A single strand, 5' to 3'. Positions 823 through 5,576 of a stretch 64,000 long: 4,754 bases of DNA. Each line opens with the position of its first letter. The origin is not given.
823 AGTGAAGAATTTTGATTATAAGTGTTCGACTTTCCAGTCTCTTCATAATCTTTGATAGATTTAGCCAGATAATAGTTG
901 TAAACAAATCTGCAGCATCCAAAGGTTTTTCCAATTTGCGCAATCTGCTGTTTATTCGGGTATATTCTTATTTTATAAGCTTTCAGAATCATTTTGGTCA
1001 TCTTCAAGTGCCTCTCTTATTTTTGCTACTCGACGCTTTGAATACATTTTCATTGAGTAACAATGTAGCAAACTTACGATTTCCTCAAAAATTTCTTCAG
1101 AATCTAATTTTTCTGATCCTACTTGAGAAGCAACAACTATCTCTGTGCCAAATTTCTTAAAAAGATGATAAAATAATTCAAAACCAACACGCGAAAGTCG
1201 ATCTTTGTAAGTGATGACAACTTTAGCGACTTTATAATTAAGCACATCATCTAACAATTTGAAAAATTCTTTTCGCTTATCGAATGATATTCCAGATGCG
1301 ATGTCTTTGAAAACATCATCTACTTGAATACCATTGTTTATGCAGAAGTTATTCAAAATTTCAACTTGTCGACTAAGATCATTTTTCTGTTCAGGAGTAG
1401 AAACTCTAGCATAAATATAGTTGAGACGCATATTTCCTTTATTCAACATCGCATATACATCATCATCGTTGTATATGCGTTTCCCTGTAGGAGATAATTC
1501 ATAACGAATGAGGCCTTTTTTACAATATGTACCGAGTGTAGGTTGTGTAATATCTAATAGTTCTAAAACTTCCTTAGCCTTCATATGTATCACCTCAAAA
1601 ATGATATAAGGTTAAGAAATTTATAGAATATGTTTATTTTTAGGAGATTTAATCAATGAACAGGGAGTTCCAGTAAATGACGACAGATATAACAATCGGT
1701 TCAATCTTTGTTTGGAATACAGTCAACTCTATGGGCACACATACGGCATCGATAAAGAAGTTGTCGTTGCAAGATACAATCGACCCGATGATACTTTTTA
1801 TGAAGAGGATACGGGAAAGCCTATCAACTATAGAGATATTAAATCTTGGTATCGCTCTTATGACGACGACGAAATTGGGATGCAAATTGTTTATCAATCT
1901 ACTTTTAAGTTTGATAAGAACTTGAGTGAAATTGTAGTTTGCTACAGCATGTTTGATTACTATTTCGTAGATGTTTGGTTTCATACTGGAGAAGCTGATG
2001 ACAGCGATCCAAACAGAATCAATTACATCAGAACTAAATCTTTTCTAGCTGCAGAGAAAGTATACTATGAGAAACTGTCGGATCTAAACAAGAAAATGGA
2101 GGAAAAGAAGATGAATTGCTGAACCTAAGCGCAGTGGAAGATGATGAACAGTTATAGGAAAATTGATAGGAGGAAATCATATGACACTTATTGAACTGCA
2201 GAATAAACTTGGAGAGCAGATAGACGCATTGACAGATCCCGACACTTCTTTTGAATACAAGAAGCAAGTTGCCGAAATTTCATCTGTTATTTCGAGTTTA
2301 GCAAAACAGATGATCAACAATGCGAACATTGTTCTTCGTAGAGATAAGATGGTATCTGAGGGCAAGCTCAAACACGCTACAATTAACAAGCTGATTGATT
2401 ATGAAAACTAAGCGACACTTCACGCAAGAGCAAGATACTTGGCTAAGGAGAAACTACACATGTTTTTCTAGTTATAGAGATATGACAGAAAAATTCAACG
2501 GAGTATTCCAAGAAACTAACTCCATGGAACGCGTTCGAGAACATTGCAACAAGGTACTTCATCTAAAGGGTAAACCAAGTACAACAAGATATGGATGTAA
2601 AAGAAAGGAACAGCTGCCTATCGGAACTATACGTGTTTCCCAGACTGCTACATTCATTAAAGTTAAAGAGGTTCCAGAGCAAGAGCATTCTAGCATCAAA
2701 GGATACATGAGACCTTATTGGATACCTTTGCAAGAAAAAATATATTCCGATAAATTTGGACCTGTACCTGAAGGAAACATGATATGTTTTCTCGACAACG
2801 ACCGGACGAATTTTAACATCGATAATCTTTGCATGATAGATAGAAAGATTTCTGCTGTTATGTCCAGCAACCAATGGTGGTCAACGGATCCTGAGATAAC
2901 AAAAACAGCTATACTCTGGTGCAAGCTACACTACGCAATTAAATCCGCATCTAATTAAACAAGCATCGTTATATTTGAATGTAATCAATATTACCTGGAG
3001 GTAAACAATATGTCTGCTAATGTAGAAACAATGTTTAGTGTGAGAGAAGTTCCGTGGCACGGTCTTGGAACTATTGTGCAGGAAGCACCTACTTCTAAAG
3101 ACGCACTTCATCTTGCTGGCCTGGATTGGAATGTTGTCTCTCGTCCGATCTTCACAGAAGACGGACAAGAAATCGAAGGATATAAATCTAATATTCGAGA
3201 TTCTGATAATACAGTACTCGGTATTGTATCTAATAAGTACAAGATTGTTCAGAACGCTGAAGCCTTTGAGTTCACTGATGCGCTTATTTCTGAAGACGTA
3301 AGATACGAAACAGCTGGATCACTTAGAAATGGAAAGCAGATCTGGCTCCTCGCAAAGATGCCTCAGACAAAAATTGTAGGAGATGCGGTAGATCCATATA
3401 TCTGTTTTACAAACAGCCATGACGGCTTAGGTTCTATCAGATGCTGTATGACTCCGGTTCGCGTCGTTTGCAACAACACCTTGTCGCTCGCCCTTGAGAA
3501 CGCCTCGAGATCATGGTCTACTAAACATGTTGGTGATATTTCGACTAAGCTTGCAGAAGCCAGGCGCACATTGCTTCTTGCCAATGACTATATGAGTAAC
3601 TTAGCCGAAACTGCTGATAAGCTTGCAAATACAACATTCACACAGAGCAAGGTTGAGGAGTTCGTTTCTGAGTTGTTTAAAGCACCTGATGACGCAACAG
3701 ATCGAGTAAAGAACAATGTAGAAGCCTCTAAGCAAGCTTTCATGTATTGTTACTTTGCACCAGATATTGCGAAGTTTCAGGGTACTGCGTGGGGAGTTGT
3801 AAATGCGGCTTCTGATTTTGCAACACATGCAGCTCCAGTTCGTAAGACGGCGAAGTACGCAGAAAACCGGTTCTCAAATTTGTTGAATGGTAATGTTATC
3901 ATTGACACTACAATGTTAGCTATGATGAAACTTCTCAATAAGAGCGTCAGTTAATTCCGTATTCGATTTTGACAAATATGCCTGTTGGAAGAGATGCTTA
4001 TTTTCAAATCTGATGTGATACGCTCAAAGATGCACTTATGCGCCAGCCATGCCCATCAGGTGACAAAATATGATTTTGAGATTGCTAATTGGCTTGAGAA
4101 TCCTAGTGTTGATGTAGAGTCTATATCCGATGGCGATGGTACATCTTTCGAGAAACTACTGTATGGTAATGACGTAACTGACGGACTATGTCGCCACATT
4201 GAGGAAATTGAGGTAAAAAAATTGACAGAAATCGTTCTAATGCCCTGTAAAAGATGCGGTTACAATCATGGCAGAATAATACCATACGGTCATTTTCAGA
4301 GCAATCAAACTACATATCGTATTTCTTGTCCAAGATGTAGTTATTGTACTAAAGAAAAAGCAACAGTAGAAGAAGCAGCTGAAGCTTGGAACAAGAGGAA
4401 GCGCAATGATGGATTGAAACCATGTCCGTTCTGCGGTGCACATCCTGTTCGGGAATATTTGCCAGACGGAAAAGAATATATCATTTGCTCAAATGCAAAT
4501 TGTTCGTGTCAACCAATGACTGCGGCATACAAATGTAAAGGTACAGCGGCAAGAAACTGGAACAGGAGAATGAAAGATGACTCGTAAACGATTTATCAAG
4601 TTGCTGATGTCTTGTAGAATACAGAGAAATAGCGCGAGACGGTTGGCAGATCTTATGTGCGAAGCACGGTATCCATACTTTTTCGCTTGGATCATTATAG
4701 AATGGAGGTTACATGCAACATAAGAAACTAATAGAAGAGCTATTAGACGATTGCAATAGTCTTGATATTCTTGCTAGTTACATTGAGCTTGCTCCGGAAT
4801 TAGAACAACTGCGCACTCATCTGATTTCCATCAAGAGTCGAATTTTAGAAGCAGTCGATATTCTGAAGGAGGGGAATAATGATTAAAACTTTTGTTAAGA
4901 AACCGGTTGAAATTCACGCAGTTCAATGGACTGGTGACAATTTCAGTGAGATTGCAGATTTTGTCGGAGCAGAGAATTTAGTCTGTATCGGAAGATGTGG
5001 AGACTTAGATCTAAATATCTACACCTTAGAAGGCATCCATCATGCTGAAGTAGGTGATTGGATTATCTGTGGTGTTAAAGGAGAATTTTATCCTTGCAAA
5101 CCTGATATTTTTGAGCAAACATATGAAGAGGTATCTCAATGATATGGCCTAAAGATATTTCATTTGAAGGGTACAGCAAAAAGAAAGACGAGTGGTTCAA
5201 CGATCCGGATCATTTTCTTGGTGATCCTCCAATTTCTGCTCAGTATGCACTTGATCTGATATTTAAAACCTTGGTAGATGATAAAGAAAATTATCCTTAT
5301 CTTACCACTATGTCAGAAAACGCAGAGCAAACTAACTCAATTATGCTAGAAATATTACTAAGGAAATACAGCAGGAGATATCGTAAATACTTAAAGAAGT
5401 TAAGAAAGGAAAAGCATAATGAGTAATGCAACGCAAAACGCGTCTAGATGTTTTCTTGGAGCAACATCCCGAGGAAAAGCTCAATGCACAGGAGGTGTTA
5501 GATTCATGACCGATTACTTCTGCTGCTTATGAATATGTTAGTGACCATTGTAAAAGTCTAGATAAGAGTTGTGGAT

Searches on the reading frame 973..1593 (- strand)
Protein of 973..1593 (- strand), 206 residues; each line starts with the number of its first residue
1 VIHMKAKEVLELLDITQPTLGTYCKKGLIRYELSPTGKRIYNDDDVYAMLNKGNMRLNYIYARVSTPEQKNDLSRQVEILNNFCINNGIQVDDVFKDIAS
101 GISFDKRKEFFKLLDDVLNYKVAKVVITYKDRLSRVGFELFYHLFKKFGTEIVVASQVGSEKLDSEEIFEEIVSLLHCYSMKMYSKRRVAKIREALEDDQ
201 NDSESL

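Call 36: search_protein_families(library=pfam, proteins=[window:973-1593:-], max_evalue=0.01)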
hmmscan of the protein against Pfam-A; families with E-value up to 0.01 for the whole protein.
window:973-1593:- (206 aa): 3 families
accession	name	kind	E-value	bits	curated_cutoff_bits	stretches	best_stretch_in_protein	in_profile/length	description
PF00239.26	Resolvase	-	4.8e-20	72.6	23.3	1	59-196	2-140/145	Resolvase, N terminal domain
PF13411.12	MerR_1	-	0.00039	20.9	21.6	1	4-48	1-45/69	MerR HTH family regulatory protein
PF00376.29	MerR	-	0.0076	16.5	28.2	0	7-41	3-38/38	MerR family regulatory protein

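Call 44: find_related_loci(query=window:973-1593:-, collection=genome_contigs, flank=3000)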
Query window:973-1593:- (206 aa) in genome_contigs; peptide patterns used: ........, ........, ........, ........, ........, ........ (x = any residue, [..] = any of these).
149 stretches matched a pattern; 17 encode a relative of the query (tblastn E <= 1e-3); 17 distinct loci.
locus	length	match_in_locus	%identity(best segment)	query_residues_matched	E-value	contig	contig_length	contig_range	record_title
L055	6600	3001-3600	64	4-203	3e-83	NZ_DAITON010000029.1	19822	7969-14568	MAG: Anoxybacillus sp. isolate CTOTU21545 NODE_1513_length_19822_cov_10.746851, whole genome shotgun sequence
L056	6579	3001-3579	61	4-196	2e-77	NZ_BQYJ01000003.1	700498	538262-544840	Niallia sp. NCCP-28 sequence03, whole genome shotgun sequence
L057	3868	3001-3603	58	1-201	3e-76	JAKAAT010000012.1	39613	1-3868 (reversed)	MAG: Thermoplasmata archaeon isolate WH1.bin9 NODE_304_length_39613_cov_99.111964, whole genome shotgun sequence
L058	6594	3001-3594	58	4-201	9e-75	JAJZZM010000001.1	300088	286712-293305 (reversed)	MAG: Thermoplasmata archaeon isolate TL2-1.bin29 NODE_2_length_300088_cov_26.292298, whole genome shotgun sequence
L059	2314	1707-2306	58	1-200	2e-76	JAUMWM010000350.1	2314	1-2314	MAG: Lachnospiraceae bacterium isolate S14M_St_42 NODE_19653_length_2314_cov_26.618415, whole genome shotgun sequence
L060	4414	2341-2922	58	4-197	1e-73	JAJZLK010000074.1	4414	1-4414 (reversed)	MAG: Thermoplasmata archaeon isolate MAS3.bin109 NODE_37156_length_4414_cov_2.219967, whole genome shotgun sequence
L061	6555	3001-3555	58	4-188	2e-71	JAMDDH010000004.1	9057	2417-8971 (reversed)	MAG: Thermoplasmatota archaeon isolate FK_Sedi_B_Bin.146 NODE_32754_length_9057_cov_81.4302, whole genome shotgun sequen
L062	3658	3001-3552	58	4-187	3e-71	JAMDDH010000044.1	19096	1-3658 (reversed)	MAG: Thermoplasmatota archaeon isolate FK_Sedi_B_Bin.146 NODE_10164_length_19096_cov_63.7687, whole genome shotgun seque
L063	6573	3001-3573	56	8-198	5e-71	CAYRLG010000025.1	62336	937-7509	MAG TPA_asm: uncultured Desulfobacterales bacterium isolate binchicken_co168_123 genome assembly, contig: NODE_721_lengt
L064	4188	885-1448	56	1-188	1e-67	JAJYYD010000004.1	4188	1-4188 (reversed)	MAG: Thermoplasmata archaeon isolate FK3.bin88 NODE_39278_length_4188_cov_4.832307, whole genome shotgun sequence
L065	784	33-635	53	1-201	3e-73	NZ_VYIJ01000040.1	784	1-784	MAG: Thermoplasma sp. isolate FL NODE_40_length_784_cov_1.691358, whole genome shotgun sequence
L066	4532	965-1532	75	1-188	7e-57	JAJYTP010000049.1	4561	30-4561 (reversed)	MAG: archaeon isolate DX2.bin21 NODE_14760_length_4561_cov_2.308074, whole genome shotgun sequence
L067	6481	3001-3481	61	42-202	6e-46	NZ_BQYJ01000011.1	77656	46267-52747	Niallia sp. NCCP-28 sequence11, whole genome shotgun sequence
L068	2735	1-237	71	119-197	4e-32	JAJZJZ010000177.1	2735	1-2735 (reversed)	MAG: Thermoplasmata archaeon isolate LSA5.bin89 NODE_53448_length_2735_cov_10.704371, whole genome shotgun sequence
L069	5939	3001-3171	63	130-186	7e-19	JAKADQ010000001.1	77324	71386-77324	MAG: Thermoplasmata archaeon isolate WH5.bin26 NODE_97_length_77324_cov_5.533298, whole genome shotgun sequence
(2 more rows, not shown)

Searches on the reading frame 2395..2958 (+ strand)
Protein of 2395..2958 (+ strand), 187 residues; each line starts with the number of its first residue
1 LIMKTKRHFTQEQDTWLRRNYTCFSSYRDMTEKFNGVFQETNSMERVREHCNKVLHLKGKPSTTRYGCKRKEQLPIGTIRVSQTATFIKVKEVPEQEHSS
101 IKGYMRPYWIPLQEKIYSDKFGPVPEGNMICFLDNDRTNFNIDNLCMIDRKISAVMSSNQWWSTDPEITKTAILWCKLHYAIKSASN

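Call 36: search_protein_families(library=pfam, proteins=[window:2395-2958:+], max_evalue=0.01)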
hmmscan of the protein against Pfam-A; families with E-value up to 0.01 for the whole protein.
window:2395-2958:+ (187 aa): 1 family
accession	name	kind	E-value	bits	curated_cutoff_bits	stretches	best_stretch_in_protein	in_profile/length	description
PF13392.12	HNH_3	-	2.1e-07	30.9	24.8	1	116-151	7-42/46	HNH endonuclease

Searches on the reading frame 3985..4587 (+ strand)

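Call 36: search_protein_families(library=pfam, proteins=[window:3985-4587:+], max_evalue=0.01)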
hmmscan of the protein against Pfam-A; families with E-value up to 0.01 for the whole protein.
window:3985-4587:+ (200 aa): 1 family
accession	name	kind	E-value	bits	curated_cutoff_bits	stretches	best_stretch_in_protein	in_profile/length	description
PF14354.12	Lar_restr_allev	-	1.1e-10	42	28.6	1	144-195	3-57/58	Restriction alleviation protein Lar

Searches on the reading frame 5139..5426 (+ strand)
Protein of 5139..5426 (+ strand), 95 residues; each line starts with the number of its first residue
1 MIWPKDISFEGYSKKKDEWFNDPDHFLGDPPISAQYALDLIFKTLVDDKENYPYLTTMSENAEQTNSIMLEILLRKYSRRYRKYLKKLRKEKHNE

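Call 39: search_protein_families(library=pfam, proteins=[window:5139-5426:+], max_evalue=0.01)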
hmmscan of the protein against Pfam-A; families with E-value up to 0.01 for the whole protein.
window:5139-5426:+ (95 aa): 1 family
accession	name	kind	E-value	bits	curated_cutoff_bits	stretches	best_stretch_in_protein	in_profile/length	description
PF25189.1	Tad8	-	2.6e-21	75.6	27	1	12-90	1-75/76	Type II Thoeris inhibitor Tad8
